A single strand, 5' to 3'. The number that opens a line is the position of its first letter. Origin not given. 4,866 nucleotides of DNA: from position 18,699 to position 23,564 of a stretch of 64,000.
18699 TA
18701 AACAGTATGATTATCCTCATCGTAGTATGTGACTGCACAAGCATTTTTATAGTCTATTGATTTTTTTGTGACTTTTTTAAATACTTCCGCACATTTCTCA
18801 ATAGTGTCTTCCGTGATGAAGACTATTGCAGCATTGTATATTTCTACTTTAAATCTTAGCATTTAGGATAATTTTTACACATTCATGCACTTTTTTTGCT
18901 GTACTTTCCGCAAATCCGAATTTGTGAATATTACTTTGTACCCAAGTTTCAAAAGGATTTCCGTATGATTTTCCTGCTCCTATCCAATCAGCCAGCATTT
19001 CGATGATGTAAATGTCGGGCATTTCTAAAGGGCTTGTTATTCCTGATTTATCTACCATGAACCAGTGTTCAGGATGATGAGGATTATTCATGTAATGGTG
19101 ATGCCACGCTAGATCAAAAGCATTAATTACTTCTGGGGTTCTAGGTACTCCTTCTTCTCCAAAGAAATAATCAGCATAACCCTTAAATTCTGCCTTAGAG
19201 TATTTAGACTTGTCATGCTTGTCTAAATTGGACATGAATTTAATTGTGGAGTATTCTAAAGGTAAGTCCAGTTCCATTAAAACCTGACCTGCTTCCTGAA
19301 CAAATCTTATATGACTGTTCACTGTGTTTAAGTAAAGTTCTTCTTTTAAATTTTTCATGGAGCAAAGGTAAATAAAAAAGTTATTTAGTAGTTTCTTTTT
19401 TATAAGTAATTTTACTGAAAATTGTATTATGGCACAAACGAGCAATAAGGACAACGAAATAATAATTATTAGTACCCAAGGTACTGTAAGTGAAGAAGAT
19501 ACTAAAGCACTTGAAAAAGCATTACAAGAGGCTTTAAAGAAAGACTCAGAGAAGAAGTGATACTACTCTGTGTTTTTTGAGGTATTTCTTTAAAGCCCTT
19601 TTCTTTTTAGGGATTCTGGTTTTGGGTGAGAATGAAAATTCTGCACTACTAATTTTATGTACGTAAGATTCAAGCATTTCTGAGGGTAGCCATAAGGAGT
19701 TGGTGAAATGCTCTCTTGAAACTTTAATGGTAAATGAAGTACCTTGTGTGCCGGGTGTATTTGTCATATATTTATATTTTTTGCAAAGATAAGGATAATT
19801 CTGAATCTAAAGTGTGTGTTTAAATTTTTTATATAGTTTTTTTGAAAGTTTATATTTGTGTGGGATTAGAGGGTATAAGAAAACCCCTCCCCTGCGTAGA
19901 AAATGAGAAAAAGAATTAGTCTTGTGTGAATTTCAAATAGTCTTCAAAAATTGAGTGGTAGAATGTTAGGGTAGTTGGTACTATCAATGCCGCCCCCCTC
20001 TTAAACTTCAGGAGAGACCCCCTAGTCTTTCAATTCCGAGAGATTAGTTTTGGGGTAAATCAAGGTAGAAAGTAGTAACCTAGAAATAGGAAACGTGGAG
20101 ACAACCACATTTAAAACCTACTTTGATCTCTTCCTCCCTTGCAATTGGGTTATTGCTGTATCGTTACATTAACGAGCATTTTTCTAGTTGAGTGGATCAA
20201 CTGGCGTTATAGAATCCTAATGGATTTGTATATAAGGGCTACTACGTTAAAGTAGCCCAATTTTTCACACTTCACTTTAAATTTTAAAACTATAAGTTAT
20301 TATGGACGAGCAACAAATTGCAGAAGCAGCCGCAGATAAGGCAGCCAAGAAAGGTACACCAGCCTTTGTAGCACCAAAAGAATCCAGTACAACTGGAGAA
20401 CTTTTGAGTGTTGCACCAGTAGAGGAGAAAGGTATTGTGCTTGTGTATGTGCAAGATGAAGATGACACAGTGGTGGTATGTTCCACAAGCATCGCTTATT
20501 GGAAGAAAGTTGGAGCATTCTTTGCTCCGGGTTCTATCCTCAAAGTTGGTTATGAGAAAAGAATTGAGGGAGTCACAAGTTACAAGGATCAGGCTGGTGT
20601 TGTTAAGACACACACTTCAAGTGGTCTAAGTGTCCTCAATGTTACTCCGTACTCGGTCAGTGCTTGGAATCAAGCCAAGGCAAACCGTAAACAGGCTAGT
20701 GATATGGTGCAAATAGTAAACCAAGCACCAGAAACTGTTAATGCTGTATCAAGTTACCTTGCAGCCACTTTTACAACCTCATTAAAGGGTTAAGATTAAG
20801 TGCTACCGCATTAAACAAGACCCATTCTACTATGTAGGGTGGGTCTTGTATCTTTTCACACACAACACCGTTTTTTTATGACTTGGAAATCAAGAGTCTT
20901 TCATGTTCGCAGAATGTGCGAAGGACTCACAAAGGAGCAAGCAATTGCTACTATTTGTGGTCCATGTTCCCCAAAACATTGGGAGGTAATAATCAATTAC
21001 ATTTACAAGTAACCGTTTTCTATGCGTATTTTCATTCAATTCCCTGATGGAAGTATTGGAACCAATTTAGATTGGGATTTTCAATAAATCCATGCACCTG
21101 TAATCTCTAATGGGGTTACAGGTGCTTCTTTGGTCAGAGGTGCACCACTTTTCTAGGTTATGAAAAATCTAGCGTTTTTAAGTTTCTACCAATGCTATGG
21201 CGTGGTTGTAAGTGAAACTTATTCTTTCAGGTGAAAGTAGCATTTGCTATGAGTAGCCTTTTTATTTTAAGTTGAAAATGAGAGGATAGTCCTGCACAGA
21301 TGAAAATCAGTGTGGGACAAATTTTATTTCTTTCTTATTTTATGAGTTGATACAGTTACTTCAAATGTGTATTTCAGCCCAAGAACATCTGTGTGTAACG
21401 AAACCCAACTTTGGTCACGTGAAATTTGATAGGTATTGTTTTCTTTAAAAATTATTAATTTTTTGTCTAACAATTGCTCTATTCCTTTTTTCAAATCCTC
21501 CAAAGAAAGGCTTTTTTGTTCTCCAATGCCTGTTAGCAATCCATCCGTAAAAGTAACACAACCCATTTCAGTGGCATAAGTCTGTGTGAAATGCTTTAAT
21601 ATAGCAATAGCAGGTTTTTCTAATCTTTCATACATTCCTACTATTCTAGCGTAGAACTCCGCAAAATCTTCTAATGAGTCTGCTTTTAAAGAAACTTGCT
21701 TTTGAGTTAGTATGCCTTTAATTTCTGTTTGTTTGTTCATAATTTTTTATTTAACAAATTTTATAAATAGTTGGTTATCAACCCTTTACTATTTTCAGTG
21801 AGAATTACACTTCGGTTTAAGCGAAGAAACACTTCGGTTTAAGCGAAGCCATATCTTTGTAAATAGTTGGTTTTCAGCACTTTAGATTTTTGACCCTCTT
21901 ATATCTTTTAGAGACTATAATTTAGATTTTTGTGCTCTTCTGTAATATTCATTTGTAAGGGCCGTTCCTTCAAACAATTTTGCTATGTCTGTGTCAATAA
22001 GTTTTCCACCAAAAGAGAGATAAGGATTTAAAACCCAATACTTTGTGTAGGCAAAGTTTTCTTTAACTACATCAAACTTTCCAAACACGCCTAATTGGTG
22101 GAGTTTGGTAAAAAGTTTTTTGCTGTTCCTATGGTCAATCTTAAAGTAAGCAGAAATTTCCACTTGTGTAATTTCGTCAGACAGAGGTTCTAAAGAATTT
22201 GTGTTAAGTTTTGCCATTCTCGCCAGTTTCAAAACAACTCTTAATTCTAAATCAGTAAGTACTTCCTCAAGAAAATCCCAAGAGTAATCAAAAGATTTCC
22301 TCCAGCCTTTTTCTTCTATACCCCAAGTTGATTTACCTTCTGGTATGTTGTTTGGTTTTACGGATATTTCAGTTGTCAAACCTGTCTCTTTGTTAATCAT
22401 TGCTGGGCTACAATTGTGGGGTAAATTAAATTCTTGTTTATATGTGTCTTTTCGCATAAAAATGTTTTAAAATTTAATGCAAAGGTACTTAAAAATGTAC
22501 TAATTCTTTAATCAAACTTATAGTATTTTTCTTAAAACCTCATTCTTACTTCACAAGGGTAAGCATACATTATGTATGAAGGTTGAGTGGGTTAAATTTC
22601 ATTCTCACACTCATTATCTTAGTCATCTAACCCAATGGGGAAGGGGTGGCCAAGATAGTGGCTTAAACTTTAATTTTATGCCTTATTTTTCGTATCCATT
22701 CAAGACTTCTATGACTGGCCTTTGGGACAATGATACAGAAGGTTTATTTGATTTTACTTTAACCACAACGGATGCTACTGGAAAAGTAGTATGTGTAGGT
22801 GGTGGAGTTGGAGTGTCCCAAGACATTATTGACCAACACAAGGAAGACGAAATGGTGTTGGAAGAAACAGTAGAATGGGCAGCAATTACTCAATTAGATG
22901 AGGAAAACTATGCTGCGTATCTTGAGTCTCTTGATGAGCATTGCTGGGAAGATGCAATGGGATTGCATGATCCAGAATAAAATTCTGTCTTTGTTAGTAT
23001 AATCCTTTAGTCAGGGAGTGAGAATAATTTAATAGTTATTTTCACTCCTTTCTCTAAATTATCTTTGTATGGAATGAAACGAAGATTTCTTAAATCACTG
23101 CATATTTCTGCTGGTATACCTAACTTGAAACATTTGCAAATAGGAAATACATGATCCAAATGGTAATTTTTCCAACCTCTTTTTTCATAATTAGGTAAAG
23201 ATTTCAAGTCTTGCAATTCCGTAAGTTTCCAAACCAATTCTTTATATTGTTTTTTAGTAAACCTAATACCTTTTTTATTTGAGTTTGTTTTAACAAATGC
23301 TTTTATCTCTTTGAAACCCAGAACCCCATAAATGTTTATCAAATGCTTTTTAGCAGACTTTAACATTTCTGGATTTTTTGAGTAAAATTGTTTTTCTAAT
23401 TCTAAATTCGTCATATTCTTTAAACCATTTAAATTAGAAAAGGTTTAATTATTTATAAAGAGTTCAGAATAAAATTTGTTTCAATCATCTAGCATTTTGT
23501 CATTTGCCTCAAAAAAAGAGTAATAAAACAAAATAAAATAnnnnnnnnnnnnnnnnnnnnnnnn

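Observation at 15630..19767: Accessory (possible anti-defence) gene block between the packaging genes and the divergent control region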

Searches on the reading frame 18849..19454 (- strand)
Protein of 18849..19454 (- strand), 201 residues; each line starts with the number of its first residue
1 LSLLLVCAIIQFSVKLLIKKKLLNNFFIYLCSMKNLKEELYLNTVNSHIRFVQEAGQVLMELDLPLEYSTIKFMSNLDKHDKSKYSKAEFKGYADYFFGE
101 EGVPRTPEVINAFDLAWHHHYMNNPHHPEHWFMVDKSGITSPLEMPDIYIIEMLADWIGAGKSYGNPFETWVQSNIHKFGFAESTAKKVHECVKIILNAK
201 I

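Call 3: search_protein_families(library=pfam, max_evalue=0.1, proteins=[window:18849-19454:-])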
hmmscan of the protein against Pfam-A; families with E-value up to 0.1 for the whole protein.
window:18849-19454:- (201 aa): 1 family
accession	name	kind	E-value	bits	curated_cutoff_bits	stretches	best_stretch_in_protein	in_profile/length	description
PF18907.5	DUF5662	-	1.8e-32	112.5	27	1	39-198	3-151/156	Family of unknown function (DUF5662)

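Call 4: search_protein_families(library=phrogs, max_evalue=0.01, proteins=[window:18849-19454:-])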
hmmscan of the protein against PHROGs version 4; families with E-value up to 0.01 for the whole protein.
window:18849-19454:- (201 aa): 1 family
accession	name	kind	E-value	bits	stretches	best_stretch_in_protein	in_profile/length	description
phrog_20637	-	unknown function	1.1e-18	68.7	1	47-196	11-161/174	-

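Call 27: search_protein_families(library=ncbifam, max_evalue=0.01, proteins=[window:18849-19358:-])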
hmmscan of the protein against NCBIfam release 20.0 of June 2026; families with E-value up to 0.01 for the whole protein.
window:18849-19358:- (169 aa): 0 families

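Call 39: search_solved_structures(query=A4, max_evalue=10, show_alignments=2)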
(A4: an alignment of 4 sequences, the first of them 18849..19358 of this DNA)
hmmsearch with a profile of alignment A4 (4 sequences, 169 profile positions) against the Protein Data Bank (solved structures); distinct sequences matched with E-value up to 10: 11.
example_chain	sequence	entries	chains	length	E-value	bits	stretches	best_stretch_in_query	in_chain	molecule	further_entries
6ogd_A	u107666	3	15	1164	0.23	14.6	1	98-154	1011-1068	Toxin subunit YenA1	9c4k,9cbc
1syr_A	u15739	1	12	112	0.47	13.6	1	85-151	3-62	thioredoxin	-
9vi5_A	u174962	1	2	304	0.61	13.2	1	61-108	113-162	Coproporphyrin III ferrochelatase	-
8wt0_B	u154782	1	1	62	0.67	13.1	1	49-90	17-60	DUF2559 domain-containing protein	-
8ys3_A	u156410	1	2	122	0.81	12.8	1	84-150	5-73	Thioredoxin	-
8ys1_A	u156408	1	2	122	1.2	12.3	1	84-149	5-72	Thioredoxin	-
2cay_A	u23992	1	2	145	1.4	12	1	83-131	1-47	VACUOLAR PROTEIN SORTING PROTEIN 36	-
9oyz_B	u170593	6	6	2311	1.4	12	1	90-133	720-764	Tyrosine-protein kinase receptor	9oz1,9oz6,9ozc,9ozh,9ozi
8glv_DC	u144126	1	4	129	1.8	11.7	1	107-138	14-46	Dynein 14 kDa light chain, flagellar outer arm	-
4gwr_A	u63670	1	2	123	1.9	11.6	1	87-133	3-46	Protein disulfide-isomerase A6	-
6utc_A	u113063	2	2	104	3.2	10.8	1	83-116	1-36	Transcriptional activator ToxR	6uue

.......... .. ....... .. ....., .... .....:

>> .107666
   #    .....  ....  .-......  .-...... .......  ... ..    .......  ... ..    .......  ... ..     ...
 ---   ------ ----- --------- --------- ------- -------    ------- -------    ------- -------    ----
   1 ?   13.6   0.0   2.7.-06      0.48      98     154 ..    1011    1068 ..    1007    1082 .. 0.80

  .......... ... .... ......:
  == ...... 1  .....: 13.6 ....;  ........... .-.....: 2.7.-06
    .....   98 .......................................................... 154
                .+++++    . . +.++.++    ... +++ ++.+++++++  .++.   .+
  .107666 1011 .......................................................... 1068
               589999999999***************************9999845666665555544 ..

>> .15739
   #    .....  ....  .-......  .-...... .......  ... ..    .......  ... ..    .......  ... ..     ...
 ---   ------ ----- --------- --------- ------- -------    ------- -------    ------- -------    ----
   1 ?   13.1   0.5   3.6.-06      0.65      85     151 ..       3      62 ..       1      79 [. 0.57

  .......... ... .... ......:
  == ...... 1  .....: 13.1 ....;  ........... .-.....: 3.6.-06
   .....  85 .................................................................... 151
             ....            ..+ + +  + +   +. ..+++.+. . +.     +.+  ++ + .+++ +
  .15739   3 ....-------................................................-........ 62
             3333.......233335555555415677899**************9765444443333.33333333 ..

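Call 50: find_homologous_proteins(query=window:18849-19358:-, max_evalue=0.00001)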
Query window:18849-19358:- (169 aa): 53 proteins with E <= 0.00001 among 64 candidates.
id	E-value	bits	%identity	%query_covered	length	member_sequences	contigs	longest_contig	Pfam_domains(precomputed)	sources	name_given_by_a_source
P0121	6.0e-113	392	100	100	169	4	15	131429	PF18907.6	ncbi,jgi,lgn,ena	jgi:hypothetical protein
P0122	2.5e-93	329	84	98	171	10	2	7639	PF18907.6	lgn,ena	-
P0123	1.3e-37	147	55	70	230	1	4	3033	PF18907.6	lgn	-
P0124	1.1e-31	128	52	69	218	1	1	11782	PF18907.6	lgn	-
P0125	1.0e-29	121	52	67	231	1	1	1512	PF18907.6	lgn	-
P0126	1.1e-29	121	48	76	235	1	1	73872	PF18907.6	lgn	-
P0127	1.1e-29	121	46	83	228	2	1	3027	PF18907.6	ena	-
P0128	3.0e-29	120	45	88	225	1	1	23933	PF18907.6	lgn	-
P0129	9.7e-29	118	46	85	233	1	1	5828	PF18907.6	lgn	-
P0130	1.3e-28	118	50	72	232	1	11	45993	PF18907.6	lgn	-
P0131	5.9e-28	116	45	82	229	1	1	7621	PF18907.6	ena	-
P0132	6.8e-28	115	44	76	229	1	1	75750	PF18907.6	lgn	-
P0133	1.3e-21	95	37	96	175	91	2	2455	PF18907.6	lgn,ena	-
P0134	4.9e-21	93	41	71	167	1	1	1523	PF18907.6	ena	-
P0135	9.4e-21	92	36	98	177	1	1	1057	PF18907.6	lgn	-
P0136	3.5e-20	90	39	76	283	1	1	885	PF18907.6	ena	-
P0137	5.7e-20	90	35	95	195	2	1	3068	PF18907.6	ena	-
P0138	9.6e-19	86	35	91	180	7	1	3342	PF18907.6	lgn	-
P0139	1.7e-17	82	38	70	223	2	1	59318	PF18907.6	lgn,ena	-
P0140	1.8e-17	82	40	72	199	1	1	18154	PF18907.6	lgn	-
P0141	1.6e-16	78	40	69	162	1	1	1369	PF18907.6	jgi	-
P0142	2.1e-16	78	38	92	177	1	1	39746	PF18907.6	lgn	-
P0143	8.2e-16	76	44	63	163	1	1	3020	PF18907.6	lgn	-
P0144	1.1e-15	76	44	63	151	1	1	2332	PF18907.6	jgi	jgi:hypothetical protein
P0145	8.6e-15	73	38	69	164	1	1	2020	PF18907.6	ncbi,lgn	-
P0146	2.7e-14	71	43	59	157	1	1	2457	PF18907.6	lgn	-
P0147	5.6e-14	70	40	52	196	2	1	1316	PF18907.6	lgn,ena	-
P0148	8.0e-14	70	37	66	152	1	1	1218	PF18907.6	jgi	-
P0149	2.5e-13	68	44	57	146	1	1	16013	PF18907.6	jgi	jgi:hypothetical protein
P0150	2.8e-13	68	45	52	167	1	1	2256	PF18907.6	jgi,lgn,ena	-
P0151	3.9e-13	67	39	68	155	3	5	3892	PF18907.6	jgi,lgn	-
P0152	6.5e-13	67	37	63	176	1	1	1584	PF18907.6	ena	-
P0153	6.8e-13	67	39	68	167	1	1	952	PF18907.6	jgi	jgi:hypothetical protein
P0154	9.7e-13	66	36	51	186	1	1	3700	PF18907.6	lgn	-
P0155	1.2e-12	66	39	52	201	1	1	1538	PF18907.6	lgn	-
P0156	2.3e-12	65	38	63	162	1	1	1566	PF18907.6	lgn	-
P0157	2.6e-12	65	38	63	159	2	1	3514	PF18907.6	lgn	-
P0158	2.8e-12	65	45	50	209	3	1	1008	PF18907.6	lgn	-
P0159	4.6e-12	64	34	68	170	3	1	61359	PF18907.6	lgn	-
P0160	5.0e-12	64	38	63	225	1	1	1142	PF18907.6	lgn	-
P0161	5.0e-12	64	37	58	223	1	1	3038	PF18907.6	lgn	-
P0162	8.8e-12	63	35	68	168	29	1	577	PF18907.6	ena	-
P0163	1.8e-11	62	41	57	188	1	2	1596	PF18907.6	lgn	-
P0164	2.2e-11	62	33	68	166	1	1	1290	PF18907.6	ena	-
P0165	2.8e-11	61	41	54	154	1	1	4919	PF18907.6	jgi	jgi:hypothetical protein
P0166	1.3e-10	59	37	63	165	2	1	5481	PF18907.6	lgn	-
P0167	7.7e-10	57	41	63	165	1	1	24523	PF18907.6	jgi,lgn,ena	jgi:hypothetical protein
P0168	2.1e-9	55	41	55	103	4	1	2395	PF18907.6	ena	-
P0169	3.8e-9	54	37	52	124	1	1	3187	PF18907.6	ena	-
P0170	5.7e-9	54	34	63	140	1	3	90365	PF18907.6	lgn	-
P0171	2.1e-8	52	26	63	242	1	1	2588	PF18907.6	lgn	-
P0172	6.8e-7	47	26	57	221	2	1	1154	PF18907.6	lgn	-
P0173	8.9e-7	47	33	52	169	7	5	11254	PF18907.6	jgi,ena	-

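Call 61: predict_structure(alignment_id=A6)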
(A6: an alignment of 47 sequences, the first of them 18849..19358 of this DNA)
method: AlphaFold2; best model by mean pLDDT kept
length: 169 residues; sequences in the alignment: 47
mean_pLDDT: 96.8   pTM: 0.90
mean pLDDT of the five models: 96.8, 96.2, 96.1, 95.8, 95.7
residues with pLDDT >= 90: 166; 70-90: 1; 50-70: 2; < 50: 0
segments of 3 or more residues with pLDDT < 50: none
pLDDT, mean of each block of 10 residues (from residue 1): 88 97 98 98 98 97 95 97 98 98 98 99 98 96 97 98 96
secondary structure, 60 per line:
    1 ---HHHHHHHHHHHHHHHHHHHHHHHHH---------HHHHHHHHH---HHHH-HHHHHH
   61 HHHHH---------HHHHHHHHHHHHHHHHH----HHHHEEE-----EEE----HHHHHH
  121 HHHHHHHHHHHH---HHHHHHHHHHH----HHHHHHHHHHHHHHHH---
elements in order: H4-28 H38-46 H50-53 H55-65 H75-91 H96-99 E100-102 E108-110 H115-132 H136-146 H151-166

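Call 65: fold_search(model_id=the predicted structure, library=pdb)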
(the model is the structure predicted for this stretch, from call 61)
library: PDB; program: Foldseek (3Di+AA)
matches with E <= 10: 143; with E <= 0.001: 0
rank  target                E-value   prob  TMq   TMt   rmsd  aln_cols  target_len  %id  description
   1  4exj_A                3.8e-01  0.25  0.26  0.22   9.9       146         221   11  Crystal structure of glutathione s-transferase like protein lelg_03239 (target efi-501752) from lodderomyces elongispo (released 2012-05-23)
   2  4i97_A                4.5e-01  0.30  0.27  0.23  10.2       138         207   12  The crystal structure of glutathione S-transferase SnigGSTD1A from Scaptomyza nigrita in complex with glutathione (released 2013-12-04)
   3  3f6f                  7.3e-01  0.18  0.27  0.24  10.7       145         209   12  Crystal Structure of Glutathione Transferase dmGSTD10 from Drosophila melanogaster (released 2009-10-27)
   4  9e5c_1g               9.5e-01  0.05  0.15  0.07  28.6       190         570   12  Cryo-EM structure of 96 nm repeat of microtubule doublet from T. brucei flagellum (released 2025-03-12)
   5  3ein                  1.1e+00  0.14  0.26  0.23  11.6       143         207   13  Delta class GST (released 2009-09-01)
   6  4exj_B                1.4e+00  0.12  0.26  0.21  10.2       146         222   11  Crystal structure of glutathione s-transferase like protein lelg_03239 (target efi-501752) from lodderomyces elongispo (released 2012-05-23)
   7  1pn9_A                1.6e+00  0.12  0.25  0.21  12.1       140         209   11  Crystal structure of an insect delta-class glutathione S-transferase from a DDT-resistant strain of the malaria vector (released 2003-12-09)
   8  4pxo_A                2.0e+00  0.10  0.27  0.23  10.2       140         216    9  Crystal structure of Maleylacetoacetate isomerase from Methylobacteriu extorquens AM1 WITH BOUND MALONATE AND GSH (TAR (released 2014-04-09)
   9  6o6o_A                2.0e+00  0.06  0.20  0.18  12.2       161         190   16  Structure of the regulator FasR from Mycobacterium tuberculosis (released 2020-03-11)
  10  6f6u_A                2.2e+00  0.10  0.26  0.15  16.6       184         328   11  Crystal structure of the PDE4D catalytic domain in complex with GEBR-7b (released 2018-05-16)
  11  1xm6_A                2.3e+00  0.11  0.28  0.16  16.4       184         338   10  Catalytic Domain Of Human Phosphodiesterase 4B In Complex With (R)-Mesopram (released 2004-12-14)
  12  3lxz_A                2.3e+00  0.08  0.26  0.21  11.2       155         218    8  Structure of probable Glutathione S-transferase(PP0183) from Pseudomonas putida (released 2010-03-09)
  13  6f8w_B                2.7e+00  0.09  0.26  0.15  16.6       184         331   11  Crystal structure of the PDE4D catalytic domain in complex with GEBR-18a (released 2018-05-16)
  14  3ly2_D                2.7e+00  0.08  0.27  0.16  17.4       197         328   11  Catalytic Domain of Human Phosphodiesterase 4B in Complex with A Coumarin-Based Inhibitor (released 2010-04-28)
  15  4qli_A                2.7e+00  0.05  0.21  0.17  17.5       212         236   11  A novel phospho-switch in the linker region of the snail zinc finger protein which regulates 14-3-3 association, DNA b (released 2015-06-17)
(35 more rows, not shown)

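Call 75: search_protein_families(library=padloc, max_evalue=0.01, proteins=[window:18849-19358:-])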
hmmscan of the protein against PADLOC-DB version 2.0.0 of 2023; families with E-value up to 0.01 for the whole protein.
window:18849-19358:- (169 aa): 0 families

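Call 76: find_encoding_contigs(protein=P0126, flank=8000, max_places=1)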
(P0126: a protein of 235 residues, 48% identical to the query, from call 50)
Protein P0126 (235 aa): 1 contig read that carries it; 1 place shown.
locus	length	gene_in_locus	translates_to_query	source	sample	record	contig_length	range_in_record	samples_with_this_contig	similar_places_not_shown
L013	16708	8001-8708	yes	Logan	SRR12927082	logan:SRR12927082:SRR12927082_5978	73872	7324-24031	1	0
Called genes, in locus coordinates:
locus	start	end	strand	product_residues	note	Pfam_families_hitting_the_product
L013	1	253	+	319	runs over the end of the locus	-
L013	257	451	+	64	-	-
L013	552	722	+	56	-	-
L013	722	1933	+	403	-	-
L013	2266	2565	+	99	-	-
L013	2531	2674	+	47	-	-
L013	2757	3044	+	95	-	-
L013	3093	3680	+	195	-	-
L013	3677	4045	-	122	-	-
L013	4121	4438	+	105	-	PF13223:DUF4031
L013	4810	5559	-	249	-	PF13384:HTH_23 (faint)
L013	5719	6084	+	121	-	-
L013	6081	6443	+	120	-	-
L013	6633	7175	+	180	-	-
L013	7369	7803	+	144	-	-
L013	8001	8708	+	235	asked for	PF18907:DUF5662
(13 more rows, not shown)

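Call 77: find_encoding_contigs(protein=P0170, flank=8000, max_places=1)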
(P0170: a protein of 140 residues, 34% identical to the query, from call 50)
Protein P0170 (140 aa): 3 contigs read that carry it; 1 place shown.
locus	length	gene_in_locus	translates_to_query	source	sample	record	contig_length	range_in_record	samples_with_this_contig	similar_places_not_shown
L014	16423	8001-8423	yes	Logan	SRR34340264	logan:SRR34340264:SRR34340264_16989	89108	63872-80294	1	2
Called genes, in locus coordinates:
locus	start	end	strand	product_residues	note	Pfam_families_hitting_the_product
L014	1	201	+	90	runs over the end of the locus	-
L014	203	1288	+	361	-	-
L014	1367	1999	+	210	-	-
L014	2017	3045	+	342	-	PF08708:PriCT_1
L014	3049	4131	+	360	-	PF03796:DnaB_C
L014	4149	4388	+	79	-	-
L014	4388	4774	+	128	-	-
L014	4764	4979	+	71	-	-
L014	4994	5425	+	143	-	-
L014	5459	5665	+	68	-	-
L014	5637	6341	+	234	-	PF12705:PDDEXK_1 (weak)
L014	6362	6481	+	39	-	-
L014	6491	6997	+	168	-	PF06356:DUF1064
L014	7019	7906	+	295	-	PF08281:Sigma70_r4_2 (weak)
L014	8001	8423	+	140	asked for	PF18907:DUF5662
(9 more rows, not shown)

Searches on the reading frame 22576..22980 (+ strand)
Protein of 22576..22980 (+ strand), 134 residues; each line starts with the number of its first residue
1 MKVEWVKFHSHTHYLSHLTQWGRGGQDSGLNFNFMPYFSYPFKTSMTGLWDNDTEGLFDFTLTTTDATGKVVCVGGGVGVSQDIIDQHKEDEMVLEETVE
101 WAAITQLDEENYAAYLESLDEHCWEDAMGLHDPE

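Call 12: search_protein_families(library=pfam, max_evalue=0.01, proteins=[window:22576-22980:+])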
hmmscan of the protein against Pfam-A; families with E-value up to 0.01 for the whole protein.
window:22576-22980:+ (134 aa): 0 families

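Call 84: search_protein_families(library=phrogs, max_evalue=0.01, proteins=[window:22576-22980:+])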
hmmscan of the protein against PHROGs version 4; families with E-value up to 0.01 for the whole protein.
window:22576-22980:+ (134 aa): 0 families

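Call 100: search_protein_families(library=pfam, alignment_id=A12, max_evalue=0.0001)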
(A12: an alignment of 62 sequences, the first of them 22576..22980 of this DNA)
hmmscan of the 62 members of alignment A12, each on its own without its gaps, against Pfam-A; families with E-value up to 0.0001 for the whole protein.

A. member 1, window:22576-22980:+ (134 aa): 0 families

B. families by the number of members that match (of 62 scanned): 16 families
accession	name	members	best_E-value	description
PF00476.26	DNA_pol_A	1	7.7e-50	DNA polymerase family A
PF01832.25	Glucosaminidase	1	2.1e-33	Mannosyl-glycoprotein endo-beta-N-acetylglucosaminidase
PF03690.18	MYG1_exonuc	1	1.3e-23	Uncharacterised protein family (UPF0160)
PF17420.7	GP17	1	4.8e-18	Superinfection exclusion gene product 17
PF13604.12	AAA_30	1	8.5e-18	AAA domain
PF01612.26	DNA_pol_A_exo1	1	1.5e-15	3'-5' exonuclease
PF13245.12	AAA_19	1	9.5e-15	AAA domain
PF01145.31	Band_7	1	9.8e-14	SPFH domain / Band 7 family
PF19964.5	EAD11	1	4.1e-13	Effector-associated domain 11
PF24692.1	DUF7659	1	2.1e-11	Family of unknown function (DUF7659)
PF13479.12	AAA_24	1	1.6e-10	AAA domain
PF01443.25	Viral_helicase1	1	5.7e-08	Viral superfamily 1 RNA helicase core domain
PF00271.37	Helicase_C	1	6.3e-08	Helicase conserved C-terminal domain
PF13538.12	UvrD_C_2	1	1.4e-06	UvrD-like helicase C-terminal domain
PF24203.1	Phage_ProQ_C_like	1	3.4e-06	Phage ProQ C-terminal-like domain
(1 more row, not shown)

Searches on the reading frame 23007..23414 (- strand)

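Call 12: search_protein_families(library=pfam, max_evalue=0.01, proteins=[window:23007-23414:-])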
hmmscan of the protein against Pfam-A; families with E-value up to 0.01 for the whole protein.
window:23007-23414:- (135 aa): 1 family
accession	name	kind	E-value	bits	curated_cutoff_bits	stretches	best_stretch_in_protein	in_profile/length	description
PF21067.2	Rota_NS35_N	-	0.0039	17.5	27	1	28-74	47-93/143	Rotavirus non-structural protein 35, N-terminal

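Call 84: search_protein_families(library=phrogs, max_evalue=0.01, proteins=[window:23007-23414:-])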
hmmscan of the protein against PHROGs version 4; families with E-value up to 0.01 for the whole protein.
window:23007-23414:- (135 aa): 2 families
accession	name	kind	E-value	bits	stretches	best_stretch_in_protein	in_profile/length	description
phrog_5104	-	unknown function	1.8e-10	41.8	1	55-130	124-205/228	-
phrog_1035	-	DNA, RNA and nucleotide metabolism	0.0012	19.8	1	43-125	135-213/271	endonuclease VII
